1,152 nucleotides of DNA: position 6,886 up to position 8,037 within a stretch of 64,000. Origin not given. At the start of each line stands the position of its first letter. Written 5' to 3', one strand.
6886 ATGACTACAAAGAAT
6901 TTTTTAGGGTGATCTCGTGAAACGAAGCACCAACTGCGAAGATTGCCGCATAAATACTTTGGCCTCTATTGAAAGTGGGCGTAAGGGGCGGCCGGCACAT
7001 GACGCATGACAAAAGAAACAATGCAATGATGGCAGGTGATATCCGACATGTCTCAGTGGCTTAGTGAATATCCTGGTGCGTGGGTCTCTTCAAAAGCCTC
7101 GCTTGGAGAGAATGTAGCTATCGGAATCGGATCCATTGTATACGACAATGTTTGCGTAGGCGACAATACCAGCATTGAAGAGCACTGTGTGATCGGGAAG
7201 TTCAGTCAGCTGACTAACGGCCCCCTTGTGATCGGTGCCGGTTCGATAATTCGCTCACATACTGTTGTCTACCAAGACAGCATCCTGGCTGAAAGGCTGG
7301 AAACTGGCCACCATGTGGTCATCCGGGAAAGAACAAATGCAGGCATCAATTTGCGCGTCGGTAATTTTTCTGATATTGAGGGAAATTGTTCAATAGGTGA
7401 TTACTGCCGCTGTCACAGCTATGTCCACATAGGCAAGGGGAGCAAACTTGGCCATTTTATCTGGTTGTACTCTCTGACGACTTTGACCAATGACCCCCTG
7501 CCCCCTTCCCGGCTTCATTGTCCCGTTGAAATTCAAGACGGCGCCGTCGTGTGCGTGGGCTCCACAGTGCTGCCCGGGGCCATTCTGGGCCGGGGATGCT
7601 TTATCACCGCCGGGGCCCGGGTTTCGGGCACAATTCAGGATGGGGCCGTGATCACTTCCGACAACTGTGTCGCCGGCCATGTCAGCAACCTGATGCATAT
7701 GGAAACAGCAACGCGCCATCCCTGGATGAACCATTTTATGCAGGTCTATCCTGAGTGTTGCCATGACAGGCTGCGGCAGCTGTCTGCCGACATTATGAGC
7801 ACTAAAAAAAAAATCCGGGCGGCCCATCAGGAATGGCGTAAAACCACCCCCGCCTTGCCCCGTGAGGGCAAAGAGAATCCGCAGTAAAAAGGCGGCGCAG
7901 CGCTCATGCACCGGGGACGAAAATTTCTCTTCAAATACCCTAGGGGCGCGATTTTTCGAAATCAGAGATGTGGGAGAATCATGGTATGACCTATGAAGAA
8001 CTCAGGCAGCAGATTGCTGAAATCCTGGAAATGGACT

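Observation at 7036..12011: ACP-dependent acyl module embedded in a 3-amino-3,6-dideoxyhexose pathway: predicted N-(3-hydroxyacyl) sugar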

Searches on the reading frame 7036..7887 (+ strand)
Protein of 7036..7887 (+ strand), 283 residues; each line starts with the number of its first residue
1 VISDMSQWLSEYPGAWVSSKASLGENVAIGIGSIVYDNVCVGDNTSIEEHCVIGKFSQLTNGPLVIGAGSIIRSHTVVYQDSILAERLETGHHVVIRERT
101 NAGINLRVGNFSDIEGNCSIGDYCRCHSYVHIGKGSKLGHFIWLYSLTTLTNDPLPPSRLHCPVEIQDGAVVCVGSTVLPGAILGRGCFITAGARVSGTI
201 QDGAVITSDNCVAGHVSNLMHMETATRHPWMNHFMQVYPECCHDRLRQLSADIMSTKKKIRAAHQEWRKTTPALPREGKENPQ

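Call 3: search_protein_families(library=pfam, proteins=[window:7036-7887:+])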
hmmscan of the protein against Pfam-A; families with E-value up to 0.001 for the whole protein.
window:7036-7887:+ (283 aa): 3 families
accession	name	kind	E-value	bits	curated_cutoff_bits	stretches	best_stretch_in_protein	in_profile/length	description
PF00132.30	Hexapep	-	2e-18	65.7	27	2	21-55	2-36/36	Bacterial transferase hexapeptide (six repeats)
PF25084.1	LbH_EIF2B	-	6.8e-07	29.7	54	1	17-81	41-102/105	EIF2B subunit epsilon LbH domain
PF21711.3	DCTN5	-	0.00043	20.4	40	0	102-170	81-149/182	Dynactin subunit 5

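Call 6: search_protein_families(library=ncbifam, proteins=[window:7036-7887:+], max_evalue=0.01)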
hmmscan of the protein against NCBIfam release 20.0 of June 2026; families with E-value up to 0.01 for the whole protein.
window:7036-7887:+ (283 aa): 29 families (the best 25 are shown)
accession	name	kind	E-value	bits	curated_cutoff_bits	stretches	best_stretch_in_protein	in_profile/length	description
NF002060.0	PRK00892.1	subfamily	8e-15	54.8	207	2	13-84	106-170/345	UDP-3-O-(3-hydroxymyristoyl)glucosamine N-acyltransferase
TIGR03570.1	NeuD_NnaD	subfamily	2.6e-14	53.3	160.8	3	159-206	149-196/202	NeuD/PglB/VioB family sugar acetyltransferase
NF003657.0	PRK05289.1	equivalog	8.5e-13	48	226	1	13-196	8-175/264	acyl-ACP--UDP-N-acetylglucosamine O-acyltransferase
TIGR01853.1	lipid_A_lpxD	equivalog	8.7e-13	47.9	242.5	2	74-144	97-167/325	UDP-3-O-(3-hydroxymyristoyl)glucosamine N-acyltransferase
TIGR01852.1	lipid_A_lpxA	equivalog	4e-12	45.9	231.05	1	13-201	3-175/254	acyl-ACP--UDP-N-acetylglucosamine O-acyltransferase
NF010934.1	PRK14354.1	equivalog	1.3e-11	43.7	450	1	22-205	258-432/447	bifunctional UDP-N-acetylglucosamine diphosphorylase/glucosamine-1-phosphate N-acetyltransferase GlmU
TIGR03532.1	DapD_Ac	equivalog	1.3e-09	38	231.75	2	84-207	95-204/231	2,3,4,5-tetrahydropyridine-2,6-dicarboxylate N-acetyltransferase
TIGR01173.1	glmU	equivalog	8.4e-09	34.8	366.85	1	21-128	257-360/452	bifunctional UDP-N-acetylglucosamine diphosphorylase/glucosamine-1-phosphate N-acetyltransferase GlmU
NF050158.1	CarbAnhydGPos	equivalog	1.5e-07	31.3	250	1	164-221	88-141/172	gamma carbonic anhydrase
NF010937.0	PRK14357.1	equivalog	1.9e-07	30.4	658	1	24-200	253-420/448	bifunctional UDP-N-acetylglucosamine diphosphorylase/glucosamine-1-phosphate N-acetyltransferase GlmU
NF010940.0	PRK14360.1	equivalog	6.4e-07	28.3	602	1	20-206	256-433/452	bifunctional UDP-N-acetylglucosamine diphosphorylase/glucosamine-1-phosphate N-acetyltransferase GlmU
NF010935.0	PRK14355.1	equivalog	7.9e-07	28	718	1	24-115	266-354/459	bifunctional UDP-N-acetylglucosamine diphosphorylase/glucosamine-1-phosphate N-acetyltransferase GlmU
NF007240.0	PRK09677.1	equivalog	1.2e-06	28.1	243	1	164-208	131-175/192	putative lipopolysaccharide biosynthesis O-acetyl transferase WbbJ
NF052502.1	man1P_GTase_Rv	exception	2.3e-06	26.7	440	1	166-213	249-297/352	mannose-1-phosphate guanylyltransferase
TIGR03992.1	Arch_glmU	subfamily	4.7e-05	22.4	292.1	1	61-115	246-300/393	bifunctional sugar-1-phosphate nucleotidylyltransferase/acetyltransferase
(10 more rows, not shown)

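Call 11: find_homologous_proteins(query=window:7048-7887:+)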
Query window:7048-7887:+ (279 aa): 649 proteins with E <= 0.001 among 2136 candidates; the best 120 are listed.
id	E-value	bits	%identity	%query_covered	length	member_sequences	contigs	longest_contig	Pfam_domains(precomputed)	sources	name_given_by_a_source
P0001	4.8e-191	651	100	100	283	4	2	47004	PF00132.31,PF25087.2,PF25084.2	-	-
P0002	8.4e-92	326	57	88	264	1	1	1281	PF00132.31,PF25087.2,PF25084.2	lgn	-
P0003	1.4e-91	325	56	91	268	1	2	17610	PF00132.31,PF25087.2,PF25084.2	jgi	jgi:UDP-3-O-[3-hydroxymyristoyl] glucosamine N-acyltransferase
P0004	2.4e-91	324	55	97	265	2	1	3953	PF00132.31,PF25087.2,PF25084.2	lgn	-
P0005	1.6e-90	321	55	91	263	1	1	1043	PF00132.31,PF25087.2,PF25084.2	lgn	-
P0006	3.8e-90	320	56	92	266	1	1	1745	PF00132.31,PF25087.2,PF25084.2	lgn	-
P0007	7.0e-90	319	58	88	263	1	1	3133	PF00132.31,PF25087.2,PF25084.2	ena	-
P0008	1.2e-89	319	55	90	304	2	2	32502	PF00132.31,PF25087.2,PF25084.2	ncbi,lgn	-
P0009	3.7e-89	317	54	91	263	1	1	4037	PF00132.31,PF25087.2,PF25084.2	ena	-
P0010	5.3e-89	316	54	92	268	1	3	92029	PF00132.31,PF25087.2,PF25084.2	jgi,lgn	jgi:UDP-3-O-[3-hydroxymyristoyl] glucosamine N-acyltransferase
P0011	1.4e-88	315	57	87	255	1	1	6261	PF00132.31,PF25087.2,PF25084.2,PF21711.4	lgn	-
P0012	2.9e-88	314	54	92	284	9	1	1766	PF00132.31,PF25087.2,PF25084.2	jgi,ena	-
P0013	1.9e-87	311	54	90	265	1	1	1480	PF00132.31,PF25087.2,PF25084.2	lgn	-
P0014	6.5e-87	310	50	94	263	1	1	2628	PF14602.13,PF00132.31,PF25087.2,PF25084.2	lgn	-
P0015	1.5e-86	308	54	92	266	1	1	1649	PF00132.31,PF25087.2,PF25084.2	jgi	jgi:UDP-3-O-[3-hydroxymyristoyl] glucosamine N-acyltransferase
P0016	3.7e-86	307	56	88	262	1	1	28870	PF00132.31,PF25087.2,PF25084.2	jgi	jgi:acetyltransferase-like isoleucine patch superfamily enzyme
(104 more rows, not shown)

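Call 14: find_related_loci(query=A1, collection=genome_contigs, flank=10000)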
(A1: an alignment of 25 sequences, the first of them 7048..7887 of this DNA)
Query A1 (279 aa) in genome_contigs; peptide patterns used: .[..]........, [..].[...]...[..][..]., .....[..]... (x = any residue, [..] = any of these).
215 stretches matched a pattern; 171 encode a relative of the query (tblastn E <= 1e-3); the best 80 are kept; 80 distinct loci.
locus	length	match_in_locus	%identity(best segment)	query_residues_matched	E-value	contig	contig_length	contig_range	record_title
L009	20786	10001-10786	52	1-257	3e-86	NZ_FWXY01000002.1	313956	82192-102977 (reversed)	Desulfocicer vacuolatum DSM 3385, whole genome shotgun sequence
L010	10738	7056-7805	54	8-256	2e-86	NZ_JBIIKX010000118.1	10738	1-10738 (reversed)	MAG: Prosthecobacter sp. isolate ME2001-11-26pf_3300042887_group1_bin85 Rohwer_bin2772_scaffold_6239_c1, whole genome sh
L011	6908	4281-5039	53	1-252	4e-86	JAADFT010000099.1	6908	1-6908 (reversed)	MAG: Calditrichota bacterium isolate M_MaxBin.061 contig-127_19536, whole genome shotgun sequence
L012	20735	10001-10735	55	13-256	4e-83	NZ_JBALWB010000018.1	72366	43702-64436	MAG: Sulfitobacter sp. isolate 6NakV-06 NODE_172_length_72366_cov_92.130146, whole genome shotgun sequence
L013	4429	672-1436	53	13-266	3e-83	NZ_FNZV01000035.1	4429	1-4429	Pacificibacter marinus strain DSM 25228, whole genome shotgun sequence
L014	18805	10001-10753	52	13-261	2e-82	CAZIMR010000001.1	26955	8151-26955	MAG TPA_asm: uncultured Puniceicoccaceae bacterium isolate binchicken_co394_45 genome assembly, contig: NODE_605_length_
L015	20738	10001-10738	51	13-257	1e-82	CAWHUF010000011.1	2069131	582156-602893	MAG: uncultured Acidobacteriota bacterium isolate MFD03066.bin.1.255 genome assembly, contig: contig_4016, whole genome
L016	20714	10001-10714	55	13-249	2e-80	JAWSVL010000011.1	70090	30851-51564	MAG: Sulfitobacter sp. isolate BHT04_PBAT_alp2 A8Ecoflex_contig_176, whole genome shotgun sequence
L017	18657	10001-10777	55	3-260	2e-93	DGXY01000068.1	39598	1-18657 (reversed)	MAG TPA_asm: Akkermansiaceae bacterium UBA5020 UBA5020_contig_9168, whole genome shotgun sequence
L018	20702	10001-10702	51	11-245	6e-80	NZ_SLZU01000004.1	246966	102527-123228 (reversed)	Primorskyibacter sedentarius strain DSM 104836 Ga0244736_104, whole genome shotgun sequence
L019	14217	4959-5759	49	5-268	6e-80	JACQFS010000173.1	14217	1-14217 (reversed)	MAG: Verrucomicrobia bacterium isolate NC_groundwater_1053_Pr1_S-0.65um_64_11 Montesol18_Sp65_coassembly_scaffold_107526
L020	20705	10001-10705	54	5-236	1e-79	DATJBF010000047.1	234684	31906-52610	MAG TPA_asm: Verrucomicrobiia bacterium isolate SMAG_U15347 k141_1376969, whole genome shotgun sequence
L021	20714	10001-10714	51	11-249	1e-79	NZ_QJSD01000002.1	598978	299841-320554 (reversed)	Primorskyibacter marinus strain PX7 PX7_scaffold2, whole genome shotgun sequence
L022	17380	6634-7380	51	3-249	7e-79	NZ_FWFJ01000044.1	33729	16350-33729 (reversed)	Roseovarius gaetbuli strain CECT 8370, whole genome shotgun sequence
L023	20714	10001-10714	52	13-249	1e-77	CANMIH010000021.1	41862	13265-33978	uncultured Pelagimonas sp. isolate 4-666-3Z.fasta genome assembly, contig: NODE_38, whole genome shotgun sequence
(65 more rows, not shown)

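Call 29: search_solved_structures(query=A1, max_evalue=0.001, show_alignments=2)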
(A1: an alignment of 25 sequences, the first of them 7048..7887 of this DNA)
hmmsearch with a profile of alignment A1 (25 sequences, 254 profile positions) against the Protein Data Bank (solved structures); distinct sequences matched with E-value up to 0.001: 114 (the best 60 are shown).
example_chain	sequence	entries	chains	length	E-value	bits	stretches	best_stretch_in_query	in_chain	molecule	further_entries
3fs8_A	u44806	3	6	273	1.1e-50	175.5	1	4-233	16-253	QdtC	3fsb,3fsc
4mzu_A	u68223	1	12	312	1.1e-14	57.5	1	72-206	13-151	WxcM-like protein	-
4eqy_A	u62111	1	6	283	8.1e-13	51.5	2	6-137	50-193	Acyl-[acyl-carrier-protein]--UDP-N-acetylglucosamine O-acyltransferase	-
3r0s_A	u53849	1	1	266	2.6e-11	46.5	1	3-74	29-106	Acyl-[acyl-carrier-protein]--UDP-N-acetylglucosamine O-acyltransferase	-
7s43_A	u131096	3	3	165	3e-11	46.3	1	83-188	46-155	N-acetyltransferase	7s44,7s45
5dem_A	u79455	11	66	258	5.9e-11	45.4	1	3-132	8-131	Acyl-[acyl-carrier-protein]--UDP-N-acetylglucosamine O-acyltransferase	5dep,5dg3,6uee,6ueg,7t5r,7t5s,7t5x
7oj6_A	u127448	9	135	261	6.2e-11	45.3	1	3-132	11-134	Acyl-[acyl-carrier-protein]-UDP-N-acetylglucosamine O-acyltransferase | Acyl-[acyl-carrier-protein]--UDP-N-acetylglucosamine O-acyltransferase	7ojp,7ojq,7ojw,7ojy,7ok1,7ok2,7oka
3r8y_A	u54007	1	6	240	1.4e-10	44.1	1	144-214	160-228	2,3,4,5-tetrahydropyridine-2,6-dicarboxylate N-acetyltransferase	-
1j2z_A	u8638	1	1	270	1.7e-10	43.9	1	2-131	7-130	Acyl-[acyl-carrier-protein]--UDP-N-acetylglucosamine O-acyltransferase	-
3eh0_A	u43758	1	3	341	1.8e-10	43.8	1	3-98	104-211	UDP-3-O-[3-hydroxymyristoyl] glucosamine N-acyltransferase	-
6p83_A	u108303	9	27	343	1.9e-10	43.7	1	3-98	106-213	UDP-3-O-(3-hydroxymyristoyl)glucosamine N-acyltransferase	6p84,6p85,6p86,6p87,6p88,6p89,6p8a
7s3u_A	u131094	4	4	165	2.1e-10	43.5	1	83-188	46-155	N-acetyltransferase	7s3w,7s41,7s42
3mqg_A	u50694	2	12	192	2.2e-10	43.5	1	2-79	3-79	Lipopolysaccharides biosynthesis acetyltransferase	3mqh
4ihg_A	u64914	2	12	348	2.3e-10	43.4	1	3-98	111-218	UDP-3-O-(3-hydroxymyristoyl)glucosamine N-acyltransferase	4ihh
4ihf_A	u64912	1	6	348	2.6e-10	43.2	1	3-98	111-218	UDP-3-O-(3-hydroxymyristoyl)glucosamine N-acyltransferase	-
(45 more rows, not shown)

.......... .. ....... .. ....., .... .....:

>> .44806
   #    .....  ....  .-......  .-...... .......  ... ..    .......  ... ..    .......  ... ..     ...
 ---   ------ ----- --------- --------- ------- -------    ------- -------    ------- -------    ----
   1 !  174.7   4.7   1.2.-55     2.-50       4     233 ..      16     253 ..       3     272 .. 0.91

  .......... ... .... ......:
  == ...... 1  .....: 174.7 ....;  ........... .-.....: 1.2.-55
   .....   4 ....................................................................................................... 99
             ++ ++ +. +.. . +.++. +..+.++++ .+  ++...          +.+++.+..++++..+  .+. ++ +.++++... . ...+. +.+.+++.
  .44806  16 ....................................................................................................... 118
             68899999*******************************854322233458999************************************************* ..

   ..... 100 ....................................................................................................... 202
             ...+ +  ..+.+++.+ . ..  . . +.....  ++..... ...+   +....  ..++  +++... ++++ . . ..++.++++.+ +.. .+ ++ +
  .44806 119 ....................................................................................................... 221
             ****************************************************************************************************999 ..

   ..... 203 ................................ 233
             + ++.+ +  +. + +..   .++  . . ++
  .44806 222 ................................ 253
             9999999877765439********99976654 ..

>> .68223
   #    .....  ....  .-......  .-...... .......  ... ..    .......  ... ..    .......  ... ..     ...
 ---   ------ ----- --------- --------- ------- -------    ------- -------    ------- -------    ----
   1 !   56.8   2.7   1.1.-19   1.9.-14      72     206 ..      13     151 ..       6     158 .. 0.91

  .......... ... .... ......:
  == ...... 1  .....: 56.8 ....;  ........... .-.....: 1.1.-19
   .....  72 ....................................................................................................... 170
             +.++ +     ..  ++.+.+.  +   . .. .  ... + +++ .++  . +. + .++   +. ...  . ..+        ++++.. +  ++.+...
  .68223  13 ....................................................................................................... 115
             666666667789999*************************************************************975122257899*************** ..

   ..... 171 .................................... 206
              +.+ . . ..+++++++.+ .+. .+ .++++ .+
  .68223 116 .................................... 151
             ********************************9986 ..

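Call 45: predict_structure(alignment_id=A1)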
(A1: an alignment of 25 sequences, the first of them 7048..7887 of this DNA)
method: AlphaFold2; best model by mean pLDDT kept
length: 279 residues; sequences in the alignment: 25
mean_pLDDT: 91.1   pTM: 0.87
mean pLDDT of the five models: 91.1, 88.3, 87.6, 85.7, 78.6
residues with pLDDT >= 90: 202; 70-90: 54; 50-70: 23; < 50: 0
segments of 3 or more residues with pLDDT < 50: none
pLDDT, mean of each block of 10 residues (from residue 1): 72 97 98 98 98 91 99 98 98 98 98 97 97 98 88 79 97 96 96 96 89 80 70 93 94 87 81 64
secondary structure, 60 per line:
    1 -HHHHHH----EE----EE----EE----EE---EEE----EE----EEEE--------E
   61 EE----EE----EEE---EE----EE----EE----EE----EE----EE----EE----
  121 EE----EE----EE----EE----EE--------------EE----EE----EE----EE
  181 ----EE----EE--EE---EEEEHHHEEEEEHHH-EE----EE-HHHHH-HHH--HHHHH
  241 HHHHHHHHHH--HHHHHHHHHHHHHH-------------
elements in order: H2-7 E35-37 E48-51 E60-62 E73-75 E200-203 E207-211 H225-229 H236-250 H253-266

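Call 49: fold_search(model_id=the predicted structure, library=pdb)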
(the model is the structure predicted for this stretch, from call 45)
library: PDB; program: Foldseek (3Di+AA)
matches with E <= 10: 674; with E <= 0.001: 138
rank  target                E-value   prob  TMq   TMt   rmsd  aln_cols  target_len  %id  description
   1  3fs8_B                1.2e-12  1.00  0.73  0.79   4.0       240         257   31  Crystal structure of QdtC, the dTDP-3-amino-3,6-dideoxy-D-glucose N-acetyl transferase from Thermoanaerobacterium ther (released 2009-02-17)
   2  3fs8_A                2.9e-12  1.00  0.64  0.69   6.2       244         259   30  Crystal structure of QdtC, the dTDP-3-amino-3,6-dideoxy-D-glucose N-acetyl transferase from Thermoanaerobacterium ther (released 2009-02-17)
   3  3fsb_A                1.1e-11  1.00  0.65  0.70   5.6       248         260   31  Crystal structure of QdtC, the dTDP-3-amino-3,6-dideoxy-D-glucose N-acetyl transferase from Thermoanaerobacterium ther (released 2009-02-17)
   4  3fsb_B                1.7e-11  1.00  0.72  0.78   4.1       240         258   32  Crystal structure of QdtC, the dTDP-3-amino-3,6-dideoxy-D-glucose N-acetyl transferase from Thermoanaerobacterium ther (released 2009-02-17)
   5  4ihg_E                1.4e-07  1.00  0.35  0.30  15.8       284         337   17  Chasing Acyl Carrier Protein Through a Catalytic Cycle of Lipid A Production (released 2013-11-13)
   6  5f42_A                2.6e-07  1.00  0.30  0.30   9.3       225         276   20  Activity and Crystal Structure of Francisella novicida UDP-N-Acetylglucosamine Acyltransferase (released 2016-10-12)
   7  4ihg_B                4.0e-07  1.00  0.36  0.31  14.9       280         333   17  Chasing Acyl Carrier Protein Through a Catalytic Cycle of Lipid A Production (released 2013-11-13)
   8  4ihf_D                7.0e-07  1.00  0.41  0.34  15.1       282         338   19  Chasing Acyl Carrier Protein Through a Catalytic Cycle of Lipid A Production (released 2013-11-13)
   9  4ihg_D                8.1e-07  1.00  0.43  0.37  14.0       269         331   18  Chasing Acyl Carrier Protein Through a Catalytic Cycle of Lipid A Production (released 2013-11-13)
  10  4ihh_F                9.7e-07  1.00  0.44  0.37  14.1       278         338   17  Chasing Acyl Carrier Protein Through a Catalytic Cycle of Lipid A Production (released 2013-11-13)
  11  4ihf_B                1.3e-06  1.00  0.40  0.34  14.1       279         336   17  Chasing Acyl Carrier Protein Through a Catalytic Cycle of Lipid A Production (released 2013-11-13)
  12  4ihh_E                1.3e-06  1.00  0.41  0.34  14.7       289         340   17  Chasing Acyl Carrier Protein Through a Catalytic Cycle of Lipid A Production (released 2013-11-13)
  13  7ojw_A                1.5e-06  1.00  0.30  0.33  10.7       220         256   20  Crystal structure of Pseudomonas aeruginosa LpxA in complex with compound 93 (released 2021-10-13)
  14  4e79_B                1.6e-06  1.00  0.33  0.27  15.9       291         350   15  Structure of LpxD from Acinetobacter baumannii at 2.66A resolution (P4322 form) (released 2013-01-16)
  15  4ihh_A                1.6e-06  1.00  0.31  0.26  14.7       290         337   16  Chasing Acyl Carrier Protein Through a Catalytic Cycle of Lipid A Production (released 2013-11-13)
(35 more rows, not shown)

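Call 51: search_protein_families(library=pfam, proteins=[L009:11036-12319:+, L009:13047-13553:+, L009:10809-11045:+], max_evalue=0.1)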
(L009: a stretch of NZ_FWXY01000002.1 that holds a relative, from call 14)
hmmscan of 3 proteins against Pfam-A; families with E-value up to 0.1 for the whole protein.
L009:11036-12319:+ (427 aa): 2 families
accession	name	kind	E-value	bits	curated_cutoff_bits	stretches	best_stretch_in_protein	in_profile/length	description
PF00501.34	AMP-binding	-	4.8e-18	65.5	29.9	1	119-271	168-331/384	AMP-binding enzyme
PF13193.12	AMP-binding_C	-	2.3e-05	25.7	24.5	1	346-409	2-62/76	AMP-binding enzyme C-terminal domain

L009:13047-13553:+ (168 aa): 0 families

L009:10809-11045:+ (78 aa): 1 family
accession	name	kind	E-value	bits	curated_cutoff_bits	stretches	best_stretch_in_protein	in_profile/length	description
PF00550.31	PP-binding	-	0.014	16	20.8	1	21-71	17-64/67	Phosphopantetheine attachment site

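Call 57: find_encoding_contigs(protein=P0003, flank=7000, max_places=1)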
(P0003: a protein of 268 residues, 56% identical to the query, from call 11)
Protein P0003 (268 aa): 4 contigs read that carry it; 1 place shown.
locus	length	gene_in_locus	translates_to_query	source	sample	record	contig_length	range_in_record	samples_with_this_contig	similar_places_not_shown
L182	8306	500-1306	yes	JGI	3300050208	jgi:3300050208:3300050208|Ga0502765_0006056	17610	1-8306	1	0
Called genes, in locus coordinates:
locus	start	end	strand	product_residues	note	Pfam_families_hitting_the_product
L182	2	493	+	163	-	?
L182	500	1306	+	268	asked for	PF25084:LbH_EIF2B (faint), PF25087:GMPPB_C (weak), PF00132:Hexapep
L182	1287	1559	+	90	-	-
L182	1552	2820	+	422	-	PF00501:AMP-binding, PF13193:AMP-binding_C (weak)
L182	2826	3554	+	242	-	PF00106:adh_short, PF08659:KR, PF13561:adh_short_C2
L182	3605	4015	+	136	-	PF05523:FdtA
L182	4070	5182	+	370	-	PF01041:DegT_DnrJ_EryC1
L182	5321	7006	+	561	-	PF01943:Polysacc_synt, PF13440:Polysacc_synt_3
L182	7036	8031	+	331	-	PF00535:Glycos_transf_2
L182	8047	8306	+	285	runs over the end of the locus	PF05050:Methyltransf_21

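Call 58: find_encoding_contigs(protein=P0008, flank=7000, max_places=1)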
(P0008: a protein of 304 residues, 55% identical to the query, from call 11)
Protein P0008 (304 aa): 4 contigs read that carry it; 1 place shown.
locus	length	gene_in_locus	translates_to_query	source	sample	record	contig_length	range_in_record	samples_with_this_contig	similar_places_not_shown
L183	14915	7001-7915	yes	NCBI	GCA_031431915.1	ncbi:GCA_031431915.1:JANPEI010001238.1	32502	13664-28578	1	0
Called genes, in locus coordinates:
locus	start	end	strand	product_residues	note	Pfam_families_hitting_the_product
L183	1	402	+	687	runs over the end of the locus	PF06564:CBP_BcsQ (faint), PF01656:CbiA, PF10609:ParA, PF13614:AAA_31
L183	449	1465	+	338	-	PF01370:Epimerase, PF04321:RmlD_sub_bind, PF16363:GDP_Man_Dehyd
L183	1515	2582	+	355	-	PF01370:Epimerase, PF02719:Polysacc_synt_2 (weak), PF04321:RmlD_sub_bind, PF16363:GDP_Man_Dehyd, PF07993:NAD_binding_4 (weak)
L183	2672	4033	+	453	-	PF01943:Polysacc_synt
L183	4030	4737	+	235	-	PF13489:Methyltransf_23, PF07021:MetW, PF13649:Methyltransf_25 (weak)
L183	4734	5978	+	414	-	PF13439:Glyco_transf_4, PF13579:Glyco_trans_4_4, PF13692:Glyco_trans_1_4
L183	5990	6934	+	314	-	PF00535:Glycos_transf_2, PF13641:Glyco_tranf_2_3, PF10111:Glyco_tranf_2_2 (faint)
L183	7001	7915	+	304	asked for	PF25084:LbH_EIF2B (faint), PF25087:GMPPB_C (weak), PF00132:Hexapep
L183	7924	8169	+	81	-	-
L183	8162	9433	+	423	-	PF00501:AMP-binding, PF13193:AMP-binding_C (weak)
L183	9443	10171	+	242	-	PF00106:adh_short, PF08659:KR, PF13561:adh_short_C2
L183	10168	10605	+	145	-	-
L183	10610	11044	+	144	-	PF05523:FdtA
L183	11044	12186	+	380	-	PF01041:DegT_DnrJ_EryC1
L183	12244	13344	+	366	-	PF00535:Glycos_transf_2, PF13641:Glyco_tranf_2_3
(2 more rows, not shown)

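Call 59: find_encoding_contigs(protein=P0016, flank=7000, max_places=1)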
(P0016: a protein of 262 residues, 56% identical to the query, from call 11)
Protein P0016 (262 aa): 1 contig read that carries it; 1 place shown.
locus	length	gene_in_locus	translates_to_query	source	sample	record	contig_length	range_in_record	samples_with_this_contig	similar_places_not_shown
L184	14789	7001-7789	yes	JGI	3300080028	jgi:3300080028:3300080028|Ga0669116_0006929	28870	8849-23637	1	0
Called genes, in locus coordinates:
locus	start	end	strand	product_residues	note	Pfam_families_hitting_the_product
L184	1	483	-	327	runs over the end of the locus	PF00106:adh_short (weak), PF01073:3Beta_HSD, PF01370:Epimerase, PF02719:Polysacc_synt_2, PF04321:RmlD_sub_bind, PF07993:NAD_binding_4, PF16363:GDP_Man_Dehyd, PF13460:NAD_binding_10, +2 more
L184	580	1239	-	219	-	PF17836:PglD_N, PF25084:LbH_EIF2B (weak), PF25087:GMPPB_C (faint), PF00132:Hexapep (weak), PF14602:Hexapep_2 (weak)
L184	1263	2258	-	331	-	PF00535:Glycos_transf_2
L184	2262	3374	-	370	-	PF01041:DegT_DnrJ_EryC1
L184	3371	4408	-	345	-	PF01408:GFO_IDH_MocA, PF03447:NAD_binding_3 (weak), PF22725:GFO_IDH_MocA_C3, PF02894:GFO_IDH_MocA_C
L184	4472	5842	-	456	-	PF00501:AMP-binding, PF13193:AMP-binding_C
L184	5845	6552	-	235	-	PF00106:adh_short, PF08659:KR (faint), PF01370:Epimerase, PF13561:adh_short_C2, PF16363:GDP_Man_Dehyd (weak)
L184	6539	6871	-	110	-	-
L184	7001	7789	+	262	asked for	PF00132:Hexapep, PF25084:LbH_EIF2B (faint), PF25087:GMPPB_C (faint)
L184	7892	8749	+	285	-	PF00590:TP_methylase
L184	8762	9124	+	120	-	PF07883:Cupin_2 (weak)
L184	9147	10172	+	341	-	PF03320:FBPase_glpX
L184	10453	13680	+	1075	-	PF26549:Tricorn_N, PF07676:PD40, PF26549:Tricorn_N, PF26550:Tricorn_2nd, PF07676:PD40, PF26549:Tricorn_N, PF14684:Tricorn_C1, PF03572:Peptidase_S41, +7 more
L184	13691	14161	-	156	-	-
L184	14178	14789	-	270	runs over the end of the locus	PF03372:Exo_endo_phos (faint)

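Call 67: search_dna_similar(query=window:7048-7887:+, collection=plasmids, mode=protein, max_rows=10, max_evalue=1e-20)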
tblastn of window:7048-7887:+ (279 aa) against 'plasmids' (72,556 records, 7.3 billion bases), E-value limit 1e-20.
Records with a match: 2; places in all: 2; records where one place covers at least 80% of the query: 0.
Best place of each record, by identity: <60% 2.
By first word of the organism name: Haloprofundus 2.
By predicted mobility (MOB-suite, as given by PLSDB): non-mobilizable 2.
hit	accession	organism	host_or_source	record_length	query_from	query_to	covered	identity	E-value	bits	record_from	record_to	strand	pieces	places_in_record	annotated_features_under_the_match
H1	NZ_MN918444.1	Haloprofundus sp. MHR1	-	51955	35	193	57%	34.0%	4e-21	100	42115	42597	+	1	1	acyltransferase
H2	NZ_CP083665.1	Haloprofundus salinisoli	cell culture,saline soil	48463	35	193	57%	33.3%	7e-21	99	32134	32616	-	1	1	acyltransferase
